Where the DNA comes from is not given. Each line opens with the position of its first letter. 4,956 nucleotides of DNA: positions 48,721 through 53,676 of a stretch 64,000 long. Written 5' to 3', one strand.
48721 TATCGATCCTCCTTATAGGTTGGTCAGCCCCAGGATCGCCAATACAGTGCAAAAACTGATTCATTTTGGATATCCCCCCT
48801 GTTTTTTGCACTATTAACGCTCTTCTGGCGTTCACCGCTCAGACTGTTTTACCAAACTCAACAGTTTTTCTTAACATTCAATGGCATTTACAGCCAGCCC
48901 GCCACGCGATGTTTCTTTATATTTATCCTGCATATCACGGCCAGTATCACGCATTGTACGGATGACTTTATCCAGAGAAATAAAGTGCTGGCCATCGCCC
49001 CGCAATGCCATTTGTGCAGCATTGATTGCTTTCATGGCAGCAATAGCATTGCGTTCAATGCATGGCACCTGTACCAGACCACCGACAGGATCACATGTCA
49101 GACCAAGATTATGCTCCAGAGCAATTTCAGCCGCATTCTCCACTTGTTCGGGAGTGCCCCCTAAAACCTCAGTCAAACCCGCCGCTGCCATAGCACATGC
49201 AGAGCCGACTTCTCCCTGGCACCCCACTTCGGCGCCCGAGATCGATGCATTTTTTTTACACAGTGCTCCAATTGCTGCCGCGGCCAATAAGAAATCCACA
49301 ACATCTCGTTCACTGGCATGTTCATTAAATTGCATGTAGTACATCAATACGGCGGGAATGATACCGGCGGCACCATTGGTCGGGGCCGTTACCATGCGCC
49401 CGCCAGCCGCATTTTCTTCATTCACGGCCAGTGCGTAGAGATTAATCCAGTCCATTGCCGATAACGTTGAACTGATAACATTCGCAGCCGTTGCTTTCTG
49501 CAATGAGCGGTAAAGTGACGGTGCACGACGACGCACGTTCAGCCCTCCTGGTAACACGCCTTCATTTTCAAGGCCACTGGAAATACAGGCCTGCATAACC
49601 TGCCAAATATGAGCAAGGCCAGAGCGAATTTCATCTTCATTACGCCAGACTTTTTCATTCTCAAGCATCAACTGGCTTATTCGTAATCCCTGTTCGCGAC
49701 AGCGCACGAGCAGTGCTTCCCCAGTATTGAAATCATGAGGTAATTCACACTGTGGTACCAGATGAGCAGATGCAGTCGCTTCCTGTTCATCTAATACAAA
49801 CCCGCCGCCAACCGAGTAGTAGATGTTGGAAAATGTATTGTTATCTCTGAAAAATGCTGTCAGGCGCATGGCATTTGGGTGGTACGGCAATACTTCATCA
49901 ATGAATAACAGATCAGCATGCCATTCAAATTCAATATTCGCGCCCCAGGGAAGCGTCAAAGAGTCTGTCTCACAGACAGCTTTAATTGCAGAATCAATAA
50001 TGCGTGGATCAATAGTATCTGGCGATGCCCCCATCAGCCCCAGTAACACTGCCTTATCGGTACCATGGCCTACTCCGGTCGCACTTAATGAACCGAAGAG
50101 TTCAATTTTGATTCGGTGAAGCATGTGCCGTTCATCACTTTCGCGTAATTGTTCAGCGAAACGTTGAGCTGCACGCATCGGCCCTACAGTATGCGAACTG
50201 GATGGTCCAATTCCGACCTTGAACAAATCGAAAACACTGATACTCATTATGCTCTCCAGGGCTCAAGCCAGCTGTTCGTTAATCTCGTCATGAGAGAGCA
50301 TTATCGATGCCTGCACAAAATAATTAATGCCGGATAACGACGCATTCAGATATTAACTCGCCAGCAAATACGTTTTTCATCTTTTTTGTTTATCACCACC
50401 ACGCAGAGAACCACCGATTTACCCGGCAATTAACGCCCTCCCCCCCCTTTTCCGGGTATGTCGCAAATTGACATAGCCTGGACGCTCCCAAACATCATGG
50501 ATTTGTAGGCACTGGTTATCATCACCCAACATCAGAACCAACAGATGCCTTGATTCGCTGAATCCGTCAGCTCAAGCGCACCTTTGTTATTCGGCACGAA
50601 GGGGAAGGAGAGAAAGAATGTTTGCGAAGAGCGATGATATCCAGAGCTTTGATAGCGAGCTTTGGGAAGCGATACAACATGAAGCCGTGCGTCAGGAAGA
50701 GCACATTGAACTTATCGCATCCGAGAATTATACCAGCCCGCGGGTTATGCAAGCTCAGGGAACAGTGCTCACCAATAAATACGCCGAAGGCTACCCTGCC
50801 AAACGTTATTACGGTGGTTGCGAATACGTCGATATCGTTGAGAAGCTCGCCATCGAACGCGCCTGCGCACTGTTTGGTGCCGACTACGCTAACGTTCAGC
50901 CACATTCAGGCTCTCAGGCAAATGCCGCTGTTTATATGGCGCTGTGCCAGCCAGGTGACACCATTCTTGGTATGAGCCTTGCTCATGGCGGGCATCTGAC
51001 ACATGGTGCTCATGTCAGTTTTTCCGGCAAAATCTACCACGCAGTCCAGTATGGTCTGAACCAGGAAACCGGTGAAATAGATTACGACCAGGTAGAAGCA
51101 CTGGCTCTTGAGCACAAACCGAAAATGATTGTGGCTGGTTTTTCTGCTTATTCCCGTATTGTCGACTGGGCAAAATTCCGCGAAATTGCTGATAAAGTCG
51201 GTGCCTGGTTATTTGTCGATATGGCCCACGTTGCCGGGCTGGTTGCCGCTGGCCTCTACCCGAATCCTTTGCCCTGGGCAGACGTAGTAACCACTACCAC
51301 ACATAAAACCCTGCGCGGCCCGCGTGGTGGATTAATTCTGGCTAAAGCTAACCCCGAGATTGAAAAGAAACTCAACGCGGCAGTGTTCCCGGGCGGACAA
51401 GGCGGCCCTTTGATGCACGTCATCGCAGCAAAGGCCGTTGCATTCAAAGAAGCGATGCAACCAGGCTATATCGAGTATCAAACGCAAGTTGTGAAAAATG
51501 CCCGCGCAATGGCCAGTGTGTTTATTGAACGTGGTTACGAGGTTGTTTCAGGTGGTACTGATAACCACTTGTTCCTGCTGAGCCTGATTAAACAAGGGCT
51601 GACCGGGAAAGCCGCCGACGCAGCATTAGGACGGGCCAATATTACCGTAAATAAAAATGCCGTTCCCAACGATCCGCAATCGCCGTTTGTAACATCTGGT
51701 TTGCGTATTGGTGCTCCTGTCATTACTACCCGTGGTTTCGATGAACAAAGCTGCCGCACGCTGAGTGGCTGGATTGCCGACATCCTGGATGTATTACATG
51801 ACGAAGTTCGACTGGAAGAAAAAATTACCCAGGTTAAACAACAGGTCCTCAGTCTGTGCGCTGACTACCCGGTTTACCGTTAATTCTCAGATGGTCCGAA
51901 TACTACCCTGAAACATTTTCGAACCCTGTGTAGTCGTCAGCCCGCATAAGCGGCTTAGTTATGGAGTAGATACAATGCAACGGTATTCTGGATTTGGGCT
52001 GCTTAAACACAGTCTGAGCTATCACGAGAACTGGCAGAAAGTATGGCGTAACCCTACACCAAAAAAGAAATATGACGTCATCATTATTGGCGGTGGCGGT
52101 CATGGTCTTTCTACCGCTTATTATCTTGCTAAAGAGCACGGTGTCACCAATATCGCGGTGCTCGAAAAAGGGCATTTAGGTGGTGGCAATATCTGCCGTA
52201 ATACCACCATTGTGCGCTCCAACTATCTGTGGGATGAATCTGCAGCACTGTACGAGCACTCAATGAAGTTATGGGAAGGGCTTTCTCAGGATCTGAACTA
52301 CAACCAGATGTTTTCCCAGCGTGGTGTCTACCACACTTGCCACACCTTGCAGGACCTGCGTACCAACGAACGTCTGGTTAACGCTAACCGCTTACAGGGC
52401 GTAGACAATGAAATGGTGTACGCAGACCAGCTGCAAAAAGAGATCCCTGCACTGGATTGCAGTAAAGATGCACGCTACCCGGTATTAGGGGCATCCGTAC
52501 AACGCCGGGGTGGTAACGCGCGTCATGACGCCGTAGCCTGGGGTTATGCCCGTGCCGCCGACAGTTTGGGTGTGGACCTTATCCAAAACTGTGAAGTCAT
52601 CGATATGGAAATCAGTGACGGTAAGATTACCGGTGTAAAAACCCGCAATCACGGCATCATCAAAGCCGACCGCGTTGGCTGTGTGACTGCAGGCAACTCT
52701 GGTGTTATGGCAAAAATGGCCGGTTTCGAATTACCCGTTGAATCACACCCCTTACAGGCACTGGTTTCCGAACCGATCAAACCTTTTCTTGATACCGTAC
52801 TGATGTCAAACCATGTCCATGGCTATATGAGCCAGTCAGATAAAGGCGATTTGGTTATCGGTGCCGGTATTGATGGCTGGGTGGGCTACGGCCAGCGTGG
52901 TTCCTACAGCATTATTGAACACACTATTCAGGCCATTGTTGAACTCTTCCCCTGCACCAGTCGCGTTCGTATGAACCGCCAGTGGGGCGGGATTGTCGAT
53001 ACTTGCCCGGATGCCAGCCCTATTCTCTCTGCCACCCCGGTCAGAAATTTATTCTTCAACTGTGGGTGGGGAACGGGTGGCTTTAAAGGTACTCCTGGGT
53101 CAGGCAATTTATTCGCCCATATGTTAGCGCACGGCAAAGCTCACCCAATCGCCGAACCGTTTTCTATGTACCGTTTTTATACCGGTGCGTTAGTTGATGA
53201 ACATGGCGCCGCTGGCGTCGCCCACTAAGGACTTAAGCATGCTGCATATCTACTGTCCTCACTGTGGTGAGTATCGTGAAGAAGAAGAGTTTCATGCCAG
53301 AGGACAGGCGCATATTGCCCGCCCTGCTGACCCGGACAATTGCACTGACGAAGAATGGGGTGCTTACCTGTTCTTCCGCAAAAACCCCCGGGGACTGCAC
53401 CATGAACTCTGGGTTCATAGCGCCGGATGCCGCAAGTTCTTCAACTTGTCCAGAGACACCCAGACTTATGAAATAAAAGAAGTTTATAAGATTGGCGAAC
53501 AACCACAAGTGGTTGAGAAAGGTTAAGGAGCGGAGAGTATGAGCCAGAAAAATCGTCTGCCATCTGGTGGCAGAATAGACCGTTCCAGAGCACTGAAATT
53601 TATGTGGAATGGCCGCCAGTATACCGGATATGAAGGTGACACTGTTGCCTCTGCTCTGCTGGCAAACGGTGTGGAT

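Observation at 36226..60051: Pseudomonas-type glycine betaine-to-pyruvate catabolic island in an enterobacterial-type backbone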

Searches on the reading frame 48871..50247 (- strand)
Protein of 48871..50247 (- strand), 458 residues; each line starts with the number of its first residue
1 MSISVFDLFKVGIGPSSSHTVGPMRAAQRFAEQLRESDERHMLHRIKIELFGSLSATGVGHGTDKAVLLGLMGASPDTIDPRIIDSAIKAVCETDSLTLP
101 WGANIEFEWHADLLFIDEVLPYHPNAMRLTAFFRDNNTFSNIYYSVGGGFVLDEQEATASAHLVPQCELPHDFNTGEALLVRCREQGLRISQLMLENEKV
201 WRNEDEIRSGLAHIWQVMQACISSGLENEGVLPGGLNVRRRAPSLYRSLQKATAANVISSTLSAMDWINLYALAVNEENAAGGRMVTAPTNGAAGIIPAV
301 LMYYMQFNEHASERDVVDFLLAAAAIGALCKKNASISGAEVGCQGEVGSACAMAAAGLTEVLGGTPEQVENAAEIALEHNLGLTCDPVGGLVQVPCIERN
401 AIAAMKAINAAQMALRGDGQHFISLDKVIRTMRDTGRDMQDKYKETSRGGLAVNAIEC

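Call 3: search_protein_families(library=ncbifam, proteins=[window:48871-50247:-], max_evalue=0.00001)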
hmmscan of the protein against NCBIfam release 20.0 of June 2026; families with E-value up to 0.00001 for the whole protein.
window:48871-50247:- (458 aa): 5 families
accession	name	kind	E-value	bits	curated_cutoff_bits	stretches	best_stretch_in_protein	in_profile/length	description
TIGR00720.1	sda_mono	equivalog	1.3e-209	696.8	345.1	1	3-454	1-449/450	L-serine ammonia-lyase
NF011614.0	PRK15040.1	equivalog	2e-167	557.8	873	1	3-455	2-451/454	L-serine ammonia-lyase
NF011598.0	PRK15023.1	equivalog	4.2e-156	520.4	942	1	3-454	2-450/454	L-serine ammonia-lyase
TIGR00718.1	sda_alpha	equivalog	4.5e-60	203.2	243.2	1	174-453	3-275/300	L-serine ammonia-lyase, iron-sulfur-dependent, subunit alpha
TIGR00719.1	sda_beta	equivalog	1.6e-12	47.6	161.2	1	4-150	5-131/208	L-serine ammonia-lyase, iron-sulfur-dependent subunit beta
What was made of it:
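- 48871..50247 (-): sdaB: L-serine ammonia-lyase. TIGR00720 at 697 bits (call 3).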

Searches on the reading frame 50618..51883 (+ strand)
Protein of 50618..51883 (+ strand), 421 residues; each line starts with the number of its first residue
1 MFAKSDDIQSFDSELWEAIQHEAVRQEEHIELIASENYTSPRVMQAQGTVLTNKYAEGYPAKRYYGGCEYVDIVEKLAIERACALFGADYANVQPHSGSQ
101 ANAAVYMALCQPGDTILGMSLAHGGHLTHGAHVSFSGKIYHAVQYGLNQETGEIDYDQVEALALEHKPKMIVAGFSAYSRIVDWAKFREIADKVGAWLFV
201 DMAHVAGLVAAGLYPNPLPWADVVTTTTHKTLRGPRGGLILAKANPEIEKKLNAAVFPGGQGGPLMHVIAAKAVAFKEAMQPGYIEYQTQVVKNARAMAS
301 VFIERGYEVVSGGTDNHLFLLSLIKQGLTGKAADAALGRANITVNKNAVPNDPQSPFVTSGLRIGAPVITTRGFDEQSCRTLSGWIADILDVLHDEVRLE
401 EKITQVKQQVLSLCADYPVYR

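Call 4: search_protein_families(library=ncbifam, proteins=[window:50618-51883:+], max_evalue=0.00001)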
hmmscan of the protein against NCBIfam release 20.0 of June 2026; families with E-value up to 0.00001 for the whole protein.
window:50618-51883:+ (421 aa): 5 families
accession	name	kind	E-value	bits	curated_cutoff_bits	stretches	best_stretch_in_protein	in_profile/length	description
NF000586.1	PRK00011.1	subfamily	3.7e-197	655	335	1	12-420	1-404/404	serine hydroxymethyltransferase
NF010094.0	PRK13580.1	equivalog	3e-139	464.8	735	2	115-410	170-465/496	glycine hydroxymethyltransferase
TIGR04506.1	F_threo_transal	equivalog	1.3e-36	126.6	650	1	17-404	8-395/609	fluorothreonine transaldolase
TIGR00858.1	bioF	equivalog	2.8e-09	36.2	426.45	1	24-242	17-233/365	8-amino-7-oxononanoate synthase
NF005394.0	PRK06939.1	equivalog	4e-08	32.4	460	1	34-313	48-324/397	glycine C-acetyltransferase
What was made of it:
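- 50618..51883 (+): glyA: island-specific serine hydroxymethyltransferase paralogue. NF000586 at 655 bits (call 4).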

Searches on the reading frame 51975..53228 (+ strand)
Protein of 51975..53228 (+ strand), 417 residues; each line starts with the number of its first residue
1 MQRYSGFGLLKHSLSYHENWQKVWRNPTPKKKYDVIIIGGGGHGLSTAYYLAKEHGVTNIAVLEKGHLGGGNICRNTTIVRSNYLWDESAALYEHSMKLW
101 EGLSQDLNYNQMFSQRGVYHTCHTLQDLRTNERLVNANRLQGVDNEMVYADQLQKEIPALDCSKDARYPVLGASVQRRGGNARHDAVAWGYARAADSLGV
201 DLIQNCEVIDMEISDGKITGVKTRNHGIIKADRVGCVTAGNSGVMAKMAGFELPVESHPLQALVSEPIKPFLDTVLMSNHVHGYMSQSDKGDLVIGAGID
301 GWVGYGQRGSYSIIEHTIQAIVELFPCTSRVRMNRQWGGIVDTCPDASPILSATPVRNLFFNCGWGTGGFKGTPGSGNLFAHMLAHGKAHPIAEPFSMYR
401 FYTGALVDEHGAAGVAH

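Call 4: search_protein_families(library=ncbifam, proteins=[window:51975-53228:+], max_evalue=0.00001)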
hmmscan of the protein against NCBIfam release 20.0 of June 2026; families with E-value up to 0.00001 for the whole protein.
window:51975-53228:+ (417 aa): 16 families
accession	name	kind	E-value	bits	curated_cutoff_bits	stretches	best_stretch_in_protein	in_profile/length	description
TIGR01373.1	soxB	subfamily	1.8e-207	689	529.45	1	3-409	1-407/407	sarcosine oxidase subunit beta family protein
NF001933.0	PRK00711.1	subfamily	7.4e-24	84.5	383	1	90-403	109-418/429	D-amino acid dehydrogenase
TIGR02352.1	thiamin_ThiO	equivalog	3.1e-20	72.6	250.8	1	35-387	1-350/351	glycine oxidase ThiO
NF008425.0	PRK11259.1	equivalog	7.8e-18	64.6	257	1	31-241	3-203/377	N-methyl-L-tryptophan oxidase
TIGR01377.1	soxA_mon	subfamily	1.2e-14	53.9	479.65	1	33-257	1-215/381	amino oxidase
NF050086.1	pipecolate_AmaA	exception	7.2e-12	44.7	600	1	30-398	23-394/425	L-pipecolate oxidase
NF004991.0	PRK06370.1-3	subfamily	9.7e-09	34.3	620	1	22-85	25-84/509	FAD-containing oxidoreductase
NF005064.0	PRK06481.1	equivalog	1.5e-08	33.9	542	1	29-77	58-104/506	flavocytochrome c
TIGR01813.1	flavo_cyto_c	subfamily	3.5e-08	32.6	285.45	1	34-77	1-43/444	flavocytochrome c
TIGR03329.1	Phn_aa_oxid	hypoth_equivalog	3.9e-08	32.5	632.8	1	31-384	23-391/460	putative aminophosphonate oxidoreductase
TIGR00562.1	proto_IX_ox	equivalog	5.2e-08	31.9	97.85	1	32-91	2-58/470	protoporphyrinogen oxidase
NF006130.0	PRK08274.1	equivalog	6.2e-07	28.6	369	1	30-231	3-182/467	FAD-dependent tricarballylate dehydrogenase TcuA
TIGR03364.1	HpnW_proposed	hypoth_equivalog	4e-06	26.2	285.1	0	33-161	1-126/365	TIGR03364 family FAD-dependent oxidoreductase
TIGR00292.1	TIGR00292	equivalog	5.4e-06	25.8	148.3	0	33-71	22-59/254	sulfide-dependent adenosine diphosphate thiazole synthase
NF009476.0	PRK12839.1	equivalog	5.8e-06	24.7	940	0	28-73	4-47/572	FAD-dependent oxidoreductase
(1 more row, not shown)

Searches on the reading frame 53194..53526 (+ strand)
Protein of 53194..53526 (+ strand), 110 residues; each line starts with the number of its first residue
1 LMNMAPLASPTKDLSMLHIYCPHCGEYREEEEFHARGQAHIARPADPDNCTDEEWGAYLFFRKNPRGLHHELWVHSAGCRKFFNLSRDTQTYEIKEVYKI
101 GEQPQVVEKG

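Call 4: search_protein_families(library=ncbifam, proteins=[window:53194-53526:+], max_evalue=0.00001)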
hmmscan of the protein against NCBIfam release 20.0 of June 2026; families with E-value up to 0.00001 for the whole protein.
window:53194-53526:+ (110 aa): 1 family
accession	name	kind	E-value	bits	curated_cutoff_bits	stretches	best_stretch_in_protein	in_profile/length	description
TIGR01374.1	soxD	subfamily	1.2e-36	124.8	116.5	1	19-102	2-83/83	sarcosine oxidase subunit delta family protein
